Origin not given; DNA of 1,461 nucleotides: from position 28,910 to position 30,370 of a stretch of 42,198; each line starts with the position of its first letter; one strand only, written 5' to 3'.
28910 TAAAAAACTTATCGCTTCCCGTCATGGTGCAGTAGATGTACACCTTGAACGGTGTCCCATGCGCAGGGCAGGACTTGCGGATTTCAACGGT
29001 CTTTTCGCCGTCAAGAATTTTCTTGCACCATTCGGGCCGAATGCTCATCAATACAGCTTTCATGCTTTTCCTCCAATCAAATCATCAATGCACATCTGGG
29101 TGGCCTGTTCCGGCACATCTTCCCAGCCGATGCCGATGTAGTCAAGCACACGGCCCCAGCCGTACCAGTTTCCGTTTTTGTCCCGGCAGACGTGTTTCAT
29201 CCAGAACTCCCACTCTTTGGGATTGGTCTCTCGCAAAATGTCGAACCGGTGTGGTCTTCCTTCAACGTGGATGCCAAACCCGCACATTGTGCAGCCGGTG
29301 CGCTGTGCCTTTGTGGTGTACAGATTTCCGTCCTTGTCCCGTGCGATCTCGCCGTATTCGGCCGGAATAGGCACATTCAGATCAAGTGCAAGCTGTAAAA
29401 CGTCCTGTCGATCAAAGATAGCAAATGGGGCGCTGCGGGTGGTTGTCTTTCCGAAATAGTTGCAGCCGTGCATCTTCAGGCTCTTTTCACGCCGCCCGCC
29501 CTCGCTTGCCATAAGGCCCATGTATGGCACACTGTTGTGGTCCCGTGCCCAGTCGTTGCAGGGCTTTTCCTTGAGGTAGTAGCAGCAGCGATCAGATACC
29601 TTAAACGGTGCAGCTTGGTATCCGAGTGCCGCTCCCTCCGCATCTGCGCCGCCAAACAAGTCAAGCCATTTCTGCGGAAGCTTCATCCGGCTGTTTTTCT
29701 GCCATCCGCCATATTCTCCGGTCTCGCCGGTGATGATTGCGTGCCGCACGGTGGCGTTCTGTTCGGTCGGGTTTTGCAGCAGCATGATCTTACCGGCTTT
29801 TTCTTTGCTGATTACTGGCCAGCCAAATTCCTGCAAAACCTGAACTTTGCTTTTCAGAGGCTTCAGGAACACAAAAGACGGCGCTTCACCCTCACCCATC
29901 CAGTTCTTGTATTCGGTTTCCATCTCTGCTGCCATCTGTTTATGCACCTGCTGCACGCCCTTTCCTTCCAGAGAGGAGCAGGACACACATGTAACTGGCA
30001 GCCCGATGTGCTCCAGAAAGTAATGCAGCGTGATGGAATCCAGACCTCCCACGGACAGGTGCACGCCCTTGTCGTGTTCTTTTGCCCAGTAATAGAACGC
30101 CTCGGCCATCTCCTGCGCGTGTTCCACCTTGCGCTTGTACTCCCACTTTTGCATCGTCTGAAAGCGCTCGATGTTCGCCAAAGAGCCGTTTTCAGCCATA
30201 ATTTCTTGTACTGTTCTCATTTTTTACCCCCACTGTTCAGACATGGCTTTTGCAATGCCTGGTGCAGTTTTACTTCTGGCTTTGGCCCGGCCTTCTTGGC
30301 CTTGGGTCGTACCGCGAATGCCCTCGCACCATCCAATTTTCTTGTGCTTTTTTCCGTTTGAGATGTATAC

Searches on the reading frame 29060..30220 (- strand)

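Call 67: search_protein_families(library=phrogs, proteins=[window:29060-30220:-], max_evalue=0.00001)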
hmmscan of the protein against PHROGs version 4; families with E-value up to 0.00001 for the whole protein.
window:29060-30220:- (386 aa): 1 family
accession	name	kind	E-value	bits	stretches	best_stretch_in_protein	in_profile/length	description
phrog_424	-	moron, auxiliary metabolic gene and host takeover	1.4e-27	97.8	1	22-354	129-375/460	phosphoadenosine phosphosulfate reductase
